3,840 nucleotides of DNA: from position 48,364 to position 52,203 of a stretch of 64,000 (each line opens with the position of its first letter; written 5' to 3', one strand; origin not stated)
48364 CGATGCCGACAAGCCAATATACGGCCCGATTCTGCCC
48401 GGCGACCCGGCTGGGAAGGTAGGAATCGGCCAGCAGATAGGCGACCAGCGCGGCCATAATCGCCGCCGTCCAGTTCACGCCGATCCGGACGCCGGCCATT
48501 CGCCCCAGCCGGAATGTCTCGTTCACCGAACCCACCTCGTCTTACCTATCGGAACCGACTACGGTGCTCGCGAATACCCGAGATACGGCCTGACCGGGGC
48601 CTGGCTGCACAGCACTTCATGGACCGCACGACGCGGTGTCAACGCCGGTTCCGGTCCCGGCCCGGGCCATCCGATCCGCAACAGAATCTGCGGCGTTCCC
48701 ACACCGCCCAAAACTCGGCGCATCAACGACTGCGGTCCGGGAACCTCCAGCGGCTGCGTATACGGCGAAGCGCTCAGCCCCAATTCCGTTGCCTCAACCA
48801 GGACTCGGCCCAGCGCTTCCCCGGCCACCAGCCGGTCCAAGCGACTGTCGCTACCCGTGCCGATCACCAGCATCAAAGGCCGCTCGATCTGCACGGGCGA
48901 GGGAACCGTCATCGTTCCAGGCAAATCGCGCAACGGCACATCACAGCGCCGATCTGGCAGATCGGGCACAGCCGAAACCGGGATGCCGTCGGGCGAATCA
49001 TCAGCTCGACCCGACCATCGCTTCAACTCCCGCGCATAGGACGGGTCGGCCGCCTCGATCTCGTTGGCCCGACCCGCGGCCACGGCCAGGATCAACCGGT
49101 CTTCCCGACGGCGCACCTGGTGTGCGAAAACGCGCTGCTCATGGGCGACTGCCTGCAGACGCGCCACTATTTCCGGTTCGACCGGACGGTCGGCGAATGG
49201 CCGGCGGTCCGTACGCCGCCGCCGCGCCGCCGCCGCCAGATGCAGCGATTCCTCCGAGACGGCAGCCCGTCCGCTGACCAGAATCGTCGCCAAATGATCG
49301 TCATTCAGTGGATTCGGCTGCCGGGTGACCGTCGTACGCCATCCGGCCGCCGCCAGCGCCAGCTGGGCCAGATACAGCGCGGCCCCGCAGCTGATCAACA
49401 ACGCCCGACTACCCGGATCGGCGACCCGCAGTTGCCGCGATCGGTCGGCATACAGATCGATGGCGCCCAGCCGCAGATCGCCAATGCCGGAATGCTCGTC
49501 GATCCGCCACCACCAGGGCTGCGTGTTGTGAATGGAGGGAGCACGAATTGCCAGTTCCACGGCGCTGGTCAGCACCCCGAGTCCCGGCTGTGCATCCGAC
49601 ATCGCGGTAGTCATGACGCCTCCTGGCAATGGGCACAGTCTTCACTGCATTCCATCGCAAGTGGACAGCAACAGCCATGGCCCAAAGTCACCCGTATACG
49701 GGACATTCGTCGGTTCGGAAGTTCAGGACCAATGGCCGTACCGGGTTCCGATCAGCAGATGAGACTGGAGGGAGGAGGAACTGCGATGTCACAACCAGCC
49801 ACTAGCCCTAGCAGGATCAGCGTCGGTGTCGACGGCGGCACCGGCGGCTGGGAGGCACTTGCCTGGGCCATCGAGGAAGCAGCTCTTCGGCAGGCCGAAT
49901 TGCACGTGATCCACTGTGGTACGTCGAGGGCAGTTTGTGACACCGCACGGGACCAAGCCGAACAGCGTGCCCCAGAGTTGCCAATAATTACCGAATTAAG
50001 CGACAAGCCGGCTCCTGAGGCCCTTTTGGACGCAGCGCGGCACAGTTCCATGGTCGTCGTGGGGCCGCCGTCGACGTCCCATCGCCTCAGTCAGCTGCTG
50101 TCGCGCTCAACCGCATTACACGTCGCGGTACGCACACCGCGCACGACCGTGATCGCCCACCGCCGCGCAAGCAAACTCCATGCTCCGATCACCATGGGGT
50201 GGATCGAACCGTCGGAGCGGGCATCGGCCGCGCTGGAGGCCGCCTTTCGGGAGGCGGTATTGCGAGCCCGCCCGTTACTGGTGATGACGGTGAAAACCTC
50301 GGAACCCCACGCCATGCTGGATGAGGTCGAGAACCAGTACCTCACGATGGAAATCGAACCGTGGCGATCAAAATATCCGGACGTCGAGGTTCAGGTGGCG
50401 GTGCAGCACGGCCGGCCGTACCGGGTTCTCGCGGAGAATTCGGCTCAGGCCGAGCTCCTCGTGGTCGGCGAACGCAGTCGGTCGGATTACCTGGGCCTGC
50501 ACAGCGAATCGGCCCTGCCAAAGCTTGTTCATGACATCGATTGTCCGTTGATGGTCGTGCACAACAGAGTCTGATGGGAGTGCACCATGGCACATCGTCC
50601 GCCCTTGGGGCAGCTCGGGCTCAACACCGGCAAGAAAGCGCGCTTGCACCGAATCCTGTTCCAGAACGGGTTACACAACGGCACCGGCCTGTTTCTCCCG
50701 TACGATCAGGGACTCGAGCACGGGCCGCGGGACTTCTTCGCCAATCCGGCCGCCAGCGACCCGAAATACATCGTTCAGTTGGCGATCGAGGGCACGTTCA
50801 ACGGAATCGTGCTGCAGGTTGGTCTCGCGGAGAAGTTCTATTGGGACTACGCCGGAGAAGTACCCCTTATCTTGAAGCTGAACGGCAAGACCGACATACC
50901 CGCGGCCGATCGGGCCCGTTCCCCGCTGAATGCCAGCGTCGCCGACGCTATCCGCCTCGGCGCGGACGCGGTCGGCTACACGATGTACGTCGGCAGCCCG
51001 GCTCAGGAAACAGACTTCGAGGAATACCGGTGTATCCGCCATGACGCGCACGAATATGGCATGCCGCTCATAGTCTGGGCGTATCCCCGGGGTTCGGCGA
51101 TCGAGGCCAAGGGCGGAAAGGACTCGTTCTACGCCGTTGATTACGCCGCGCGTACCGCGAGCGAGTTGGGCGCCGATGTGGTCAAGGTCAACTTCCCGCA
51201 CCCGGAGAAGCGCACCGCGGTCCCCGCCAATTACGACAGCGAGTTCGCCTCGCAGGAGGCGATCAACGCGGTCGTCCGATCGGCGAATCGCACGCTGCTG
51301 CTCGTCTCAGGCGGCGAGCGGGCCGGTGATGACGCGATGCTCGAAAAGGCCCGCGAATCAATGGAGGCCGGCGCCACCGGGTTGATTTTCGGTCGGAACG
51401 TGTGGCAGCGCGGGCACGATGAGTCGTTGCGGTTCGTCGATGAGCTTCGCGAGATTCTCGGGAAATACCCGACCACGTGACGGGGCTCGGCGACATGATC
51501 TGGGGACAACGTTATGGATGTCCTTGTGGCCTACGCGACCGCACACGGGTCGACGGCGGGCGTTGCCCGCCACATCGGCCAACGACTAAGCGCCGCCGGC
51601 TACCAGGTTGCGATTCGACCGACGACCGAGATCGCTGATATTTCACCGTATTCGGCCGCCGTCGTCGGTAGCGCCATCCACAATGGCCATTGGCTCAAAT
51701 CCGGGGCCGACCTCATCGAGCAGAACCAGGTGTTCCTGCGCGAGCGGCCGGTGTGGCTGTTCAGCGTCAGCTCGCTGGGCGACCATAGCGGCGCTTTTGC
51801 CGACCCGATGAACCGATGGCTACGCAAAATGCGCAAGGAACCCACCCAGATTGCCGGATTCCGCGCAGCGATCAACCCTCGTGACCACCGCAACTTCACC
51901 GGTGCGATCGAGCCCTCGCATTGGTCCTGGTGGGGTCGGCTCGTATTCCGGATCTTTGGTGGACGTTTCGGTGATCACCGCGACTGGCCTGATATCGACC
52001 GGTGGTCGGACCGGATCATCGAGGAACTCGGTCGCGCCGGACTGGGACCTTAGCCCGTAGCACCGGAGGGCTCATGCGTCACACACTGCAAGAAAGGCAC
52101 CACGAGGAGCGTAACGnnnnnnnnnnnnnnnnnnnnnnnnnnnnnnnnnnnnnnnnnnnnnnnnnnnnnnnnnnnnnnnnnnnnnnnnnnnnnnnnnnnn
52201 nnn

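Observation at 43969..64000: Twenty-kilobase dormancy/hypoxia island rich in DosR-regulon homologues, with added proteostasis and fermentation modules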

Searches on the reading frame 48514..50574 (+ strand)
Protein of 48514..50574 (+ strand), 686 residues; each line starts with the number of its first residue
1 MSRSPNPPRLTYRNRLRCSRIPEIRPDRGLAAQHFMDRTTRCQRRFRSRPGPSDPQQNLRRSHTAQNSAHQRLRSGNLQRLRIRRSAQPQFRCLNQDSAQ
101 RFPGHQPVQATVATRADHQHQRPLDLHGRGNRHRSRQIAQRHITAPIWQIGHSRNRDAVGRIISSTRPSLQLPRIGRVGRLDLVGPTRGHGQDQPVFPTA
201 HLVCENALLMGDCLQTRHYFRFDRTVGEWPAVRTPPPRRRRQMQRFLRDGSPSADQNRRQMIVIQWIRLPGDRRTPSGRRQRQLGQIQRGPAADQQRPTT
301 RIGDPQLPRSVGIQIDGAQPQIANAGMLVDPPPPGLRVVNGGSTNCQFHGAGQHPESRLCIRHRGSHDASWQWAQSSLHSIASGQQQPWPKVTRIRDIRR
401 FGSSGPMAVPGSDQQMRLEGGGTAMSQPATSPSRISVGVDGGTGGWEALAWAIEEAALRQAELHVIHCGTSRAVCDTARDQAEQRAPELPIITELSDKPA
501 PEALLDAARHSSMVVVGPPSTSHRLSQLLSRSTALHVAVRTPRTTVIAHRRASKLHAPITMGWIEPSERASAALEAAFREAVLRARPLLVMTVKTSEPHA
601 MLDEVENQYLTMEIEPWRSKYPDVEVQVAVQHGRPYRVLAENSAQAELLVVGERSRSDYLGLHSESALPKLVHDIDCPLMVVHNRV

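Call 5: search_protein_families(library=pfam, proteins=[window:48514-50574:+], max_evalue=0.01)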
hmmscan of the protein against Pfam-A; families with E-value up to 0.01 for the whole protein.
window:48514-50574:+ (686 aa): 1 family
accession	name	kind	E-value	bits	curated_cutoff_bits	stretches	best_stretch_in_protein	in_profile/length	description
PF00582.32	Usp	-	2.5e-15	57.7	24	2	566-683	11-141/141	Universal stress protein family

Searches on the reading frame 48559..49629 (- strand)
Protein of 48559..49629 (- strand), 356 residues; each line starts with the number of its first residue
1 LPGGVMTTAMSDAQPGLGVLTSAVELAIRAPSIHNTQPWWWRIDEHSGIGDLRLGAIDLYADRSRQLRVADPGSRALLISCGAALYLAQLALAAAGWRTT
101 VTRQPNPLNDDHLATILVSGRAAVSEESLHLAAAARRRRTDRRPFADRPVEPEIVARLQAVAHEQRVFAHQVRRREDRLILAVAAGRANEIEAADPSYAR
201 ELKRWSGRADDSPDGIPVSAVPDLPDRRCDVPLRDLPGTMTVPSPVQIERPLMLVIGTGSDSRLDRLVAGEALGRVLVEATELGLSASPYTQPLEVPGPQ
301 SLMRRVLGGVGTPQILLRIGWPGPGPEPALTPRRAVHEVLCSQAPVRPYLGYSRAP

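Call 13: search_protein_families(library=pfam, proteins=[window:48559-49629:-], max_evalue=0.01)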
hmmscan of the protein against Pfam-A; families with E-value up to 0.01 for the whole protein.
window:48559-49629:- (356 aa): 1 family
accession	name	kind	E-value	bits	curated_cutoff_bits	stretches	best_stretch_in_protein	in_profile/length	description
PF00881.29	Nitroreductase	-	8.7e-07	29.7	23.5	0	136-321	2-167/167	Nitroreductase family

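Call 42: search_protein_families(library=ncbifam, proteins=[window:48559-49629:-], max_evalue=0.00001)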
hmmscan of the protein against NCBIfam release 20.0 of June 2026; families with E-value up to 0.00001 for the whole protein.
window:48559-49629:- (356 aa): 4 families
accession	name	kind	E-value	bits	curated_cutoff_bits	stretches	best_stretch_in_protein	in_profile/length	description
NF047509.1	Rv3131_FMN_oxido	subfamily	1.3e-88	297.6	199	1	23-340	2-319/319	Acg family FMN-binding oxidoreductase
NF005901.0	PRK07877.1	equivalog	7.3e-17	60.9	476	1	16-219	373-566/722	Rv1355c family protein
NF011424.0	PRK14851.1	subfamily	4.2e-11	41.6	1170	1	18-161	326-457/679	hypothetical protein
NF011425.0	PRK14852.1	equivalog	3.7e-09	35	1337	1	20-166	616-752/989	hypothetical protein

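Call 50: search_solved_structures(query=window:48559-49629:-, max_evalue=0.001)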
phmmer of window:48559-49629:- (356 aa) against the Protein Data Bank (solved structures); distinct sequences matched with E-value up to 0.001: 1.
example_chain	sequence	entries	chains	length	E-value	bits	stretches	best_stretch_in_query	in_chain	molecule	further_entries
2ymv_A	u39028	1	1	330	5.3e-37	131.1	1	10-338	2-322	ACG NITROREDUCTASE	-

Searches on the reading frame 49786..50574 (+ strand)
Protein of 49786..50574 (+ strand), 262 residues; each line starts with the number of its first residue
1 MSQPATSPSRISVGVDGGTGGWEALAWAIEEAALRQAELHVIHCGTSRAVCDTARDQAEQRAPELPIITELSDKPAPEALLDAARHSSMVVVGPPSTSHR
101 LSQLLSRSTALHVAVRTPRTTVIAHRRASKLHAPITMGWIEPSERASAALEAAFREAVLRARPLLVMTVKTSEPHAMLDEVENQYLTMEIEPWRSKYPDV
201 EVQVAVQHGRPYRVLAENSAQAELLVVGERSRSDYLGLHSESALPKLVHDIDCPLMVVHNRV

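Call 13: search_protein_families(library=pfam, proteins=[window:49798-50574:+], max_evalue=0.01)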
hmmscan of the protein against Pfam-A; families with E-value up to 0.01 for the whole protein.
window:49798-50574:+ (258 aa): 1 family
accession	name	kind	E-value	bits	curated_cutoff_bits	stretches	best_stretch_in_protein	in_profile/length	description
PF00582.32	Usp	-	2.2e-17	64.4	24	2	138-255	11-141/141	Universal stress protein family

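Call 42: search_protein_families(library=ncbifam, proteins=[window:49786-50574:+], max_evalue=0.00001)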
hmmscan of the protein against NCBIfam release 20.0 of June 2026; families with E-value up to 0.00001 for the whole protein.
window:49786-50574:+ (262 aa): 0 families

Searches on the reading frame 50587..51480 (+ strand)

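Call 5: search_protein_families(library=pfam, proteins=[window:50587-51480:+], max_evalue=0.01)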
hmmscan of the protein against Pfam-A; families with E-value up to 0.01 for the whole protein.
window:50587-51480:+ (297 aa): 1 family
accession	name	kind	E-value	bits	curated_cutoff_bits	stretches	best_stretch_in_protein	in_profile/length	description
PF01791.15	DeoC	-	1.5e-42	146.2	23.8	1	37-275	4-229/229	DeoC/LacD family aldolase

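Call 42: search_protein_families(library=ncbifam, proteins=[window:50587-51480:+], max_evalue=0.00001)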
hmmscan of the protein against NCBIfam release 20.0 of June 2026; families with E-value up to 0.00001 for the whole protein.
window:50587-51480:+ (297 aa): 10 families
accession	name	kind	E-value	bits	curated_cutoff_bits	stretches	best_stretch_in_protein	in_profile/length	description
NF006704.0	PRK09250.1-1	equivalog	1.1e-63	215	277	1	13-291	18-305/308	class I fructose-bisphosphate aldolase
NF005556.0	PRK07226.1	subfamily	1e-49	169.3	241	1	13-280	3-242/267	2-amino-3,7-dideoxy-D-threo-hept-6-ulosonate synthase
NF040816.1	Fbpase1_Arch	equivalog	9.7e-44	149.8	430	1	13-279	5-247/271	class I fructose-bisphosphate aldolase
TIGR01949.1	ADH_synth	equivalog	4.1e-36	125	299.45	1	15-284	2-237/255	2-amino-3,7-dideoxy-D-threo-hept-6-ulosonate synthase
NF005321.0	PRK06852.1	equivalog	1.4e-32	113.1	420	1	32-290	35-290/308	aldolase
NF006707.0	PRK09250.1-4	equivalog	2.5e-32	112.3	327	1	23-290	58-346/355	class I fructose-bisphosphate aldolase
NF006706.0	PRK09250.1-3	equivalog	7.7e-31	107.2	664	1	21-289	53-340/350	class I fructose-bisphosphate aldolase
NF006705.0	PRK09250.1-2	equivalog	3.9e-23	81.9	682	1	23-290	55-340/349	class I fructose-bisphosphate aldolase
NF041223.1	BagB_FevI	exception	2.8e-16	59.5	500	1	15-275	8-240/257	bagremycin/ferroverdin biosynthesis DhnA-type aldolase BagB/FevI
NF006081.0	PRK08227.1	equivalog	2.1e-13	50.2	297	1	12-278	32-262/291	3-hydroxy-5-phosphonooxypentane-2,4-dione thiolase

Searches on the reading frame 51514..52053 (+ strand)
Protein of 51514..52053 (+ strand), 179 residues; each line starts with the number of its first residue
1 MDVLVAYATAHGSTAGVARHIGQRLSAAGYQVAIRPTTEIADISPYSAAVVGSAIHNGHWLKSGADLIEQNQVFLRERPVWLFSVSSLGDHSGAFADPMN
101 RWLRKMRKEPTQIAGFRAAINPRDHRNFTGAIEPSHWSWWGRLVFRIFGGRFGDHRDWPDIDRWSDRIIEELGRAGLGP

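Call 5: search_protein_families(library=pfam, proteins=[window:51514-52053:+], max_evalue=0.01)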
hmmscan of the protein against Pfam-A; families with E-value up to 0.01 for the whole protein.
window:51514-52053:+ (179 aa): 2 families
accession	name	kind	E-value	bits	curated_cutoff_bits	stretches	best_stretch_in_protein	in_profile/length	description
PF12724.12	Flavodoxin_5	-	3.9e-17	63.3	27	1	4-146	1-132/145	Flavodoxin domain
PF00258.30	Flavodoxin_1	-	0.00015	22.4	25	1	5-116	1-118/143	Flavodoxin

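Call 43: search_protein_families(library=ncbifam, proteins=[window:51514-52053:+], max_evalue=0.00001)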
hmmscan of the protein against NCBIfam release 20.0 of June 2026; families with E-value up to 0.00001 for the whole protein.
window:51514-52053:+ (179 aa): 1 family
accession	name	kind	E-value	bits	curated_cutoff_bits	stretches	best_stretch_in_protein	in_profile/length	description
NF008316.0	PRK11104.1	equivalog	4.2e-09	36.5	142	1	1-147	1-141/177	menaquinone-dependent protoporphyrinogen IX dehydrogenase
